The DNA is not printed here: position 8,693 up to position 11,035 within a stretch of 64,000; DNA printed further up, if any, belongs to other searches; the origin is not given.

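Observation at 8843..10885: Beta-propeller companion protein tethered to peptidoglycan by two SPOR domains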

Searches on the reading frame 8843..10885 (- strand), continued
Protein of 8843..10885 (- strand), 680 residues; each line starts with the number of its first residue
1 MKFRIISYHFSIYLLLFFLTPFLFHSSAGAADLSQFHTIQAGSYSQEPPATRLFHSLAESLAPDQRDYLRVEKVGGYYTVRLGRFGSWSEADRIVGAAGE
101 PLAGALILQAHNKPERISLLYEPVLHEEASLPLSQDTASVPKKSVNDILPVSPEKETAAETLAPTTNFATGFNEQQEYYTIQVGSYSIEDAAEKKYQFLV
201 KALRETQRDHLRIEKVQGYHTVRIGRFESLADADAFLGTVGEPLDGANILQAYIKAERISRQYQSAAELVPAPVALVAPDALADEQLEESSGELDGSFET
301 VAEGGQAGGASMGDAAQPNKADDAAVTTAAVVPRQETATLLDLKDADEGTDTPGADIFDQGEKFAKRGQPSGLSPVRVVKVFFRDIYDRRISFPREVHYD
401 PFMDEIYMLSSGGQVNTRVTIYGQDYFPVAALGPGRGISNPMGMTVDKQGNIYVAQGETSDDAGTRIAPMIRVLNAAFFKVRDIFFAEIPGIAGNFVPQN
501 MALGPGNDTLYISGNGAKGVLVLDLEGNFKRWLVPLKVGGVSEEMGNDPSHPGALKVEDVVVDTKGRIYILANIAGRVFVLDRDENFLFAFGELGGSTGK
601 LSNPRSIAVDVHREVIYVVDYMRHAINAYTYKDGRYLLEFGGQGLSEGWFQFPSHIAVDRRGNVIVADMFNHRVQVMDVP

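Call 55: find_homologous_proteins(query=L063:580-1995:+, max_evalue=1e-20)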
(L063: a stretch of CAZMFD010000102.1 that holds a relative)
Query L063:580-1995:+ (471 aa): 255 proteins with E <= 1e-20 among 8000 candidates; the best 120 are listed.
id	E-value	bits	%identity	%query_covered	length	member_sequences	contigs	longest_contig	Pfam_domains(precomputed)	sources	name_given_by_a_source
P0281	1.2e-263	893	91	94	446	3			PF01436.28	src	-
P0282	3.6e-254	862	85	99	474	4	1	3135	PF17170.11,PF01436.28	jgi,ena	-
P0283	8.7e-250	847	84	99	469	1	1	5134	PF17170.11,PF01436.28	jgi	jgi:DNA-binding beta-propeller fold protein YncE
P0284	5.5e-243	825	86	93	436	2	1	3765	PF17170.11,PF01436.28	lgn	-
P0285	3.8e-172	591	62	94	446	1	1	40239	PF17170.11,PF01436.28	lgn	-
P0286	2.1e-150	520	60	90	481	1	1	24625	PF17170.11,PF01436.28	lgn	-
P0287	7.2e-149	515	64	77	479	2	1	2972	PF17170.11,PF01436.28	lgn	-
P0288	1.2e-145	504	58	89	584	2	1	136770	PF24125.2,PF17170.11,PF01436.28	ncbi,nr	ncbi:6-bladed beta-propeller [Pelovirga terrestris]|nr:6-bladed beta-propeller [Pelovirga terrestris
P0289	1.0e-144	501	55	95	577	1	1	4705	PF24125.2,PF17170.11,PF01436.28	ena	-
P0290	2.9e-142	493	55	89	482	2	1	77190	PF17170.11,PF01436.28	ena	-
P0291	1.5e-138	481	55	94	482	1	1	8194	PF17170.11,PF01436.28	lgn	-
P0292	2.3e-137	477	55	90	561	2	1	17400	PF24125.2,PF17170.11,PF01436.28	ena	-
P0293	1.5e-133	464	57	81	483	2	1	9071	PF17170.11,PF01436.28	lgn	-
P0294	2.2e-132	460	53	89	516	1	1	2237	PF17170.11,PF01436.28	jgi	jgi:DNA-binding beta-propeller fold protein YncE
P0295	1.8e-129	451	57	79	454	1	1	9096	PF17170.11,PF01436.28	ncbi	-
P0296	4.2e-129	449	53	83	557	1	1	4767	PF17170.11,PF01436.28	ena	-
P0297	6.1e-129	449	53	86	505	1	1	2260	PF17170.11,PF01436.28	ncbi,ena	-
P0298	3.6e-128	446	59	76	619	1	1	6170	PF24125.2,PF17170.11,PF01436.28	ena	-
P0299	1.9e-127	444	53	81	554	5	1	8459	PF17170.11,PF01436.28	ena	-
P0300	4.8e-127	443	53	88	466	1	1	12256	PF17170.11,PF01436.28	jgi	-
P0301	4.9e-127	443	53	87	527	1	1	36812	PF17170.11,PF01436.28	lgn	-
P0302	8.7e-127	442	53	88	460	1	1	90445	PF17170.11,PF01436.28,PF06739.18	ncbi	-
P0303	3.1e-126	440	51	88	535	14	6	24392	PF17170.11,PF01436.28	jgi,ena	jgi:DNA-binding beta-propeller fold protein YncE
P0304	6.0e-126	439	54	79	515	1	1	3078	PF17170.11,PF01436.28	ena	-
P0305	8.8e-126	439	54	82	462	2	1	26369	PF17170.11,PF01436.28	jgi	jgi:DNA-binding beta-propeller fold protein YncE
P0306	1.0e-125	438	55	77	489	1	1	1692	PF17170.11,PF01436.28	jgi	jgi:DNA-binding beta-propeller fold protein YncE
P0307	2.6e-125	437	53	86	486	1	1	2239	PF17170.11,PF01436.28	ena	-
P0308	2.9e-125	437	52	86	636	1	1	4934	PF24125.2,PF01436.28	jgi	jgi:DNA-binding beta-propeller fold protein YncE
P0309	3.1e-125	437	56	78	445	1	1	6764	PF17170.11,PF01436.28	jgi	jgi:DNA-binding beta-propeller fold protein YncE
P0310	5.9e-125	436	51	91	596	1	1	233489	PF17170.11,PF01436.28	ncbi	-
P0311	7.9e-125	435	57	73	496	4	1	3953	PF17170.11,PF01436.28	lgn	-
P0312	1.1e-124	435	51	93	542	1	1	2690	PF17170.11,PF01436.28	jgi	-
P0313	4.9e-124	433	53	90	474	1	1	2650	PF17170.11,PF01436.28,PF06739.18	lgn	-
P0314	8.8e-124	432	53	88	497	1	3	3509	PF17170.11,PF01436.28,PF08450.19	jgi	-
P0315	2.6e-123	430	52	89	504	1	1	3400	PF17170.11,PF01436.28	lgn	-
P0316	3.2e-123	430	51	79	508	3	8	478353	PF17170.11,PF01436.28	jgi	-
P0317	4.1e-123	430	52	86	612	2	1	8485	PF24125.2,PF01436.28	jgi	-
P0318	1.1e-122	428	55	79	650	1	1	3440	PF24125.2,PF17170.11,PF01436.28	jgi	jgi:DNA-binding beta-propeller fold protein YncE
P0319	2.5e-122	427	50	85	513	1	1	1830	PF17170.11,PF01436.28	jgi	-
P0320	2.7e-122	427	49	89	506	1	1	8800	PF17170.11,PF01436.28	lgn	-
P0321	3.6e-122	427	49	93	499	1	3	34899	PF17170.11,PF01436.28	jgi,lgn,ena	-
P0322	9.6e-122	425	54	77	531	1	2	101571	PF01436.28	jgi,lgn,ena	-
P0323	2.0e-121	424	50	80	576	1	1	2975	PF17170.11,PF01436.28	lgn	-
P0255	2.4e-121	424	51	82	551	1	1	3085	PF17170.11,PF01436.28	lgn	-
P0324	2.7e-121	424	48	94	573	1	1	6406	PF17170.11,PF01436.28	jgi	-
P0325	7.6e-121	422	51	87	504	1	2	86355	PF17170.11,PF01436.28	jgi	-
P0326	1.1e-120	422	53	79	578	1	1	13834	PF01436.28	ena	-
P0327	1.4e-120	421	53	82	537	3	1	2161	PF17170.11,PF01436.28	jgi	jgi:DNA-binding beta-propeller fold protein YncE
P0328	1.9e-120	421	54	77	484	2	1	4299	PF17170.11,PF01436.28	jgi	jgi:DNA-binding beta-propeller fold protein YncE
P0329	2.1e-120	421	54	83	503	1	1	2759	PF17170.11,PF01436.28,PF08450.19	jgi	jgi:DNA-binding beta-propeller fold protein YncE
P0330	2.7e-120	420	50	86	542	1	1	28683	PF01436.28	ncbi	ncbi:NHL repeat-containing protein [Thermodesulfobacteriota bacterium]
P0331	4.0e-120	420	57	74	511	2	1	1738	PF17170.11,PF01436.28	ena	-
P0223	7.3e-120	419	53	79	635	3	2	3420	PF24125.2,PF17170.11,PF01436.28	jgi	-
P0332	7.5e-120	419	49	92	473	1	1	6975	PF01436.28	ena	-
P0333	9.2e-120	419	55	78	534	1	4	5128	PF17170.11,PF01436.28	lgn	-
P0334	1.8e-119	418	54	77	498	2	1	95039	PF17170.11,PF01436.28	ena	-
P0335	1.9e-119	418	54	77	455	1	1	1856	PF17170.11,PF01436.28,PF06739.18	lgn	-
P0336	2.1e-119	418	52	81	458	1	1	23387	PF17170.11,PF01436.28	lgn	-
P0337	2.6e-119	417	53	79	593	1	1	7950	PF24125.2,PF17170.11,PF01436.28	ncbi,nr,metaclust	ncbi:MAG: hypothetical protein AMJ61_14205 [Desulfobacterales bacterium SG8_35_2]|nr:MAG: hypothetic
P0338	2.7e-119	417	48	95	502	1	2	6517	PF17170.11,PF01436.28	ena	-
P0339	5.9e-119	416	54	77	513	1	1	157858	PF17170.11,PF01436.28,PF25021.2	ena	-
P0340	1.6e-118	415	54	77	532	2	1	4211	PF17170.11,PF01436.28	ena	-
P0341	2.3e-118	414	53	82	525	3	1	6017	PF17170.11,PF01436.28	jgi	jgi:DNA-binding beta-propeller fold protein YncE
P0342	3.4e-118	414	54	78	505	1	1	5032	PF17170.11,PF01436.28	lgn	-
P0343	4.6e-118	413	53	78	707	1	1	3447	PF24125.2,PF17170.11,PF01436.28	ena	-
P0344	5.3e-118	413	50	88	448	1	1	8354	PF17170.11,PF01436.28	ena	-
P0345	5.5e-118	413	55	80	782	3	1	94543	PF24125.2,PF17170.11,PF01436.28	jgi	-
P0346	5.6e-118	413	46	94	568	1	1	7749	PF17170.11,PF01436.28,PF06739.18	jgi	jgi:DNA-binding beta-propeller fold protein YncE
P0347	8.1e-118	412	54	77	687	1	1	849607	PF24125.2,PF17170.11,PF01436.28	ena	-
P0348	1.7e-117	411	54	77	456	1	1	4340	PF17170.11,PF01436.28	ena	-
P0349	4.0e-117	410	53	87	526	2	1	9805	PF17170.11,PF01436.28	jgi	jgi:DNA-binding beta-propeller fold protein YncE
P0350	5.0e-117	410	50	80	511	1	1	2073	PF17170.11,PF01436.28,PF06739.18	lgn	-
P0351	6.2e-117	409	56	74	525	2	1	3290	PF17170.11,PF01436.28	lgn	-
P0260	8.5e-117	409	52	79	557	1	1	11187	PF17170.11,PF01436.28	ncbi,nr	ncbi:MAG: NHL repeat-containing protein [Desulfuromusa sp.]|nr:NHL repeat-containing protein [Desulf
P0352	1.1e-116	409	49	92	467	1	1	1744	PF17170.11,PF01436.28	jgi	jgi:DNA-binding beta-propeller fold protein YncE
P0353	1.4e-116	408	52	79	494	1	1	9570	PF17170.11,PF01436.28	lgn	-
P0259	1.9e-116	408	52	79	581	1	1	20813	PF17170.11,PF01436.28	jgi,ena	jgi:ribosomal protein L24E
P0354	2.0e-116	408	49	86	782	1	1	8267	PF24125.2,PF14534.13,PF01436.28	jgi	-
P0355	5.9e-116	406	50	84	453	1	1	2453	PF17170.11,PF01436.28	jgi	jgi:sugar lactone lactonase YvrE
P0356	1.1e-115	405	54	78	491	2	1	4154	PF17170.11,PF01436.28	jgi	jgi:DNA-binding beta-propeller fold protein YncE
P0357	1.2e-115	405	45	94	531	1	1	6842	PF17170.11,PF01436.28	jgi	jgi:DNA-binding beta-propeller fold protein YncE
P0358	6.6e-115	403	50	77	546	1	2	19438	PF17170.11,PF01436.28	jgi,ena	-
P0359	1.7e-114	401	50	90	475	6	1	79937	PF17170.11,PF01436.28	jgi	jgi:DNA-binding beta-propeller fold protein YncE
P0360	2.7e-114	401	49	89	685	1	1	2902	PF24125.2,PF17170.11,PF01436.28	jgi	-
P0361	2.7e-114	401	50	86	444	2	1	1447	PF17170.11,PF01436.28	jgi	jgi:DNA-binding beta-propeller fold protein YncE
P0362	1.3e-113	398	47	89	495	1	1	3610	PF17170.11,PF01436.28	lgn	-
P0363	1.7e-113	398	48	90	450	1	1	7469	PF17170.11,PF01436.28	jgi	jgi:DNA-binding beta-propeller fold protein YncE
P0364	2.5e-113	397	51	86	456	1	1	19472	PF17170.11,PF01436.28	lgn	-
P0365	9.5e-113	396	48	85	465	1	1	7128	PF17170.11,PF01436.28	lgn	-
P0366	1.2e-112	395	47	94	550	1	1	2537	PF17170.11,PF01436.28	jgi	-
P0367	2.4e-112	394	52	79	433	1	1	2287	PF17170.11,PF01436.28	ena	-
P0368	3.4e-112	394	52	77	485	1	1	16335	PF17170.11,PF01436.28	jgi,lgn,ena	-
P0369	4.2e-112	393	54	74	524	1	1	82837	PF17170.11,PF01436.28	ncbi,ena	-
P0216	7.3e-112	393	50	78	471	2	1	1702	PF17170.11,PF01436.28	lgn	-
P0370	1.0e-111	392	47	73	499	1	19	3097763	PF17170.11,PF01436.28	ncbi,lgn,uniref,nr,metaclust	ncbi:NHL repeat-containing protein [Desulfurivibrio alkaliphilus]|uniref:NHL repeat containing prote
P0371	1.6e-111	392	48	95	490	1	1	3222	PF17170.11,PF01436.28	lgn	-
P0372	2.4e-111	391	51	85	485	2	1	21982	PF17170.11,PF01436.28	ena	-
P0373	3.9e-111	390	49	79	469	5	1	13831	PF17170.11,PF01436.28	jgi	jgi:hypothetical protein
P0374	4.2e-111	390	55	73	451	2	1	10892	PF17170.11,PF01436.28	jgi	jgi:DNA-binding beta-propeller fold protein YncE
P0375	5.7e-111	390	47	88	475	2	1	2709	PF17170.11,PF01436.28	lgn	-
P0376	9.9e-111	389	51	85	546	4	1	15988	PF17170.11,PF01436.28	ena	-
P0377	1.5e-110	388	46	91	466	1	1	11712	PF17170.11,PF01436.28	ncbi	-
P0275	1.6e-110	388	48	86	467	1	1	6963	PF17170.11,PF01436.28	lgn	-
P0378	1.9e-110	388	49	85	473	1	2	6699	PF17170.11,PF01436.28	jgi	jgi:hypothetical protein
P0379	3.1e-110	387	47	88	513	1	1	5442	PF17170.11,PF01436.28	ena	-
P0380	4.1e-110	387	59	66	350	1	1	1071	PF17170.11,PF01436.28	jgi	jgi:hypothetical protein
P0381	4.8e-110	387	50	81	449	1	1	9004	PF17170.11,PF01436.28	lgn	-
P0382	9.7e-110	386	48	82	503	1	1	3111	PF17170.11,PF01436.28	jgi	jgi:DNA-binding beta-propeller fold protein YncE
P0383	1.7e-109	385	49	84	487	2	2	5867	PF17170.11,PF01436.28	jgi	-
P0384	2.4e-109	384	51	77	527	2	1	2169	PF17170.11,PF01436.28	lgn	-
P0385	3.4e-109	384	53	77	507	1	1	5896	PF17170.11,PF01436.28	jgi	-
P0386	2.0e-107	378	50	78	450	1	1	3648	PF17170.11,PF01436.28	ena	-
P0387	2.2e-107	378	53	74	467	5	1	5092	PF17170.11,PF01436.28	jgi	jgi:DNA-binding beta-propeller fold protein YncE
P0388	2.4e-106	374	48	81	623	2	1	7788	PF24125.2,PF17170.11,PF01436.28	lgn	-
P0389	6.3e-106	373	50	77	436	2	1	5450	PF17170.11,PF01436.28,PF06739.18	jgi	jgi:hypothetical protein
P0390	7.2e-106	373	50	78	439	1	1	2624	PF17170.11,PF01436.28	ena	-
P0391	8.1e-106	373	48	76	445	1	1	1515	PF17170.11,PF01436.28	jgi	-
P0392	1.1e-104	369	50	77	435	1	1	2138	PF17170.11,PF01436.28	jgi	-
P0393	1.5e-104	369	44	92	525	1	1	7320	PF17170.11,PF01436.28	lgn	-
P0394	3.6e-104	367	62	58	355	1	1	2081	PF17170.11,PF01436.28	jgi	jgi:DNA-binding beta-propeller fold protein YncE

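Call 72: search_protein_families(library=ncbifam, proteins=[window:8843-10885:-], max_evalue=0.001)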
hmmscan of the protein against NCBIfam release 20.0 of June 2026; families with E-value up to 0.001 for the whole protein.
window:8843-10885:- (680 aa): 2 families
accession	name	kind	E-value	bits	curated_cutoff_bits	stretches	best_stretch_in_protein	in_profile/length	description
NF035926.1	scyF_NHL_VPEP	equivalog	2e-21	76.6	350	2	561-641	206-284/376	scytonemin biosynthesis PEP-CTERM protein ScyF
NF033206.1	ScyE_fam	subfamily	0.00025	20.7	80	0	437-461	6-30/333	ScyD/ScyE family protein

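Call 85: search_protein_families(library=pfam, proteins=[P0203, P0206, P0213, P0219, P0220, P0226, P0235, P0238, P0252, P0253], max_evalue=0.0001)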
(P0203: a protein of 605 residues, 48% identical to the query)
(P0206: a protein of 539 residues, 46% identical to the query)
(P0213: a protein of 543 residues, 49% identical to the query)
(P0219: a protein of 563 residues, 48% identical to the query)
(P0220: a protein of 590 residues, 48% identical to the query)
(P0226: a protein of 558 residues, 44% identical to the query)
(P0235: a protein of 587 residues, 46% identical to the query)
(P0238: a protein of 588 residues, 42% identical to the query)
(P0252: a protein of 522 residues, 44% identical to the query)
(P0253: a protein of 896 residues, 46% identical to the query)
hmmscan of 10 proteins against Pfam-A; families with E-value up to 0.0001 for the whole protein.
P0203 (605 aa): 4 families
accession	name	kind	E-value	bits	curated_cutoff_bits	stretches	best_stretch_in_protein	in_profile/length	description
PF01436.27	NHL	-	8.4e-12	44.9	20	0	361-387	1-27/28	NHL repeat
PF06739.17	SBBP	-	4e-08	33.5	20.5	0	93-111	11-29/38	Beta-propeller repeat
PF17170.10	DUF5128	-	1.5e-06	28.1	22.9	1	268-350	46-127/321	6-bladed beta-propeller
PF08450.18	SGL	-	3.3e-05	24.1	26.3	0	252-398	70-220/246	SMP-30/Gluconolactonase/LRE-like region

P0206 (539 aa): 2 families
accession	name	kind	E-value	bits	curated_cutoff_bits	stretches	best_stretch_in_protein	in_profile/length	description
PF01436.27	NHL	-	6.1e-13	48.5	20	0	324-349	2-27/28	NHL repeat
PF08450.18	SGL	-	4.5e-09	36.7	26.3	1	223-357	81-216/246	SMP-30/Gluconolactonase/LRE-like region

P0213 (543 aa): 4 families
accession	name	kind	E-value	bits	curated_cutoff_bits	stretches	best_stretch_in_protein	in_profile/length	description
PF01436.27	NHL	-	1.9e-10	40.7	20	0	357-383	1-27/28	NHL repeat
PF17170.10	DUF5128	-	3e-07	30.4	22.9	1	270-344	51-125/321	6-bladed beta-propeller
PF06739.17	SBBP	-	1.1e-06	29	20.5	0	86-108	6-28/38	Beta-propeller repeat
PF08450.18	SGL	-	3.1e-06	27.4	26.3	0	258-391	82-216/246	SMP-30/Gluconolactonase/LRE-like region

P0219 (563 aa): 4 families
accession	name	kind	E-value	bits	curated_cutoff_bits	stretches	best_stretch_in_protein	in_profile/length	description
PF01436.27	NHL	-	1.5e-11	44.1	20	0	357-383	1-27/28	NHL repeat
PF08450.18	SGL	-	2.9e-08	34.1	26.3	1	260-386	84-212/246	SMP-30/Gluconolactonase/LRE-like region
PF06739.17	SBBP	-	1.5e-05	25.2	20.5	0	260-278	11-29/38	Beta-propeller repeat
PF17170.10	DUF5128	-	8.2e-05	22.4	22.9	0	320-381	53-114/321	6-bladed beta-propeller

P0220 (590 aa): 1 family
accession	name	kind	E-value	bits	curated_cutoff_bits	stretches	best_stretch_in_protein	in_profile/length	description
PF01436.27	NHL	-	1e-10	41.5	20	0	302-330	1-28/28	NHL repeat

P0226 (558 aa): 2 families
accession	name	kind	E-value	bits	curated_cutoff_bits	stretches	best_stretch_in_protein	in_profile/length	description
PF01436.27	NHL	-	1.4e-08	34.8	20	0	309-332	1-23/28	NHL repeat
PF06739.17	SBBP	-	7.7e-05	23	20.5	0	102-120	15-32/38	Beta-propeller repeat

P0235 (587 aa): 4 families
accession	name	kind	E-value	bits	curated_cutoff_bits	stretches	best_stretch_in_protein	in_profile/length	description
PF01436.27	NHL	-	2e-12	46.9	20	0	372-398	1-27/28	NHL repeat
PF17170.10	DUF5128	-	2.7e-09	37.1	22.9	1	272-359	39-125/321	6-bladed beta-propeller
PF06739.17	SBBP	-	1e-05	25.8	20.5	0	116-130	15-29/38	Beta-propeller repeat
PF08450.18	SGL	-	6.3e-05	23.1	26.3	0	281-406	90-217/246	SMP-30/Gluconolactonase/LRE-like region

P0238 (588 aa): 2 families
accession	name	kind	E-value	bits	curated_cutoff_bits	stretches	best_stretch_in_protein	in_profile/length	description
PF01436.27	NHL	-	7.1e-10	38.9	20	0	495-520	1-26/28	NHL repeat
PF17170.10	DUF5128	-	2.8e-09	37.1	22.9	1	453-524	49-119/321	6-bladed beta-propeller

P0252 (522 aa): 4 families
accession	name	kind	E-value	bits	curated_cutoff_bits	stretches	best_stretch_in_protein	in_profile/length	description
PF01436.27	NHL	-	3.3e-10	39.9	20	0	323-349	1-27/28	NHL repeat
PF17170.10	DUF5128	-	2.5e-07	30.6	22.9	1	238-310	53-125/321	6-bladed beta-propeller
PF08450.18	SGL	-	5.7e-05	23.3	26.3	0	273-353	132-213/246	SMP-30/Gluconolactonase/LRE-like region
PF06739.17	SBBP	-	6.5e-05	23.2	20.5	0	95-113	11-29/38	Beta-propeller repeat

P0253 (896 aa): 2 families
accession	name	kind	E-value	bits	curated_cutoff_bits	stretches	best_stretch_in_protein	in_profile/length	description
PF01436.27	NHL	-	1.2e-08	35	20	0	288-314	1-27/28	NHL repeat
PF17170.10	DUF5128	-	1.7e-07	31.1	22.9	1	251-312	53-114/321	6-bladed beta-propeller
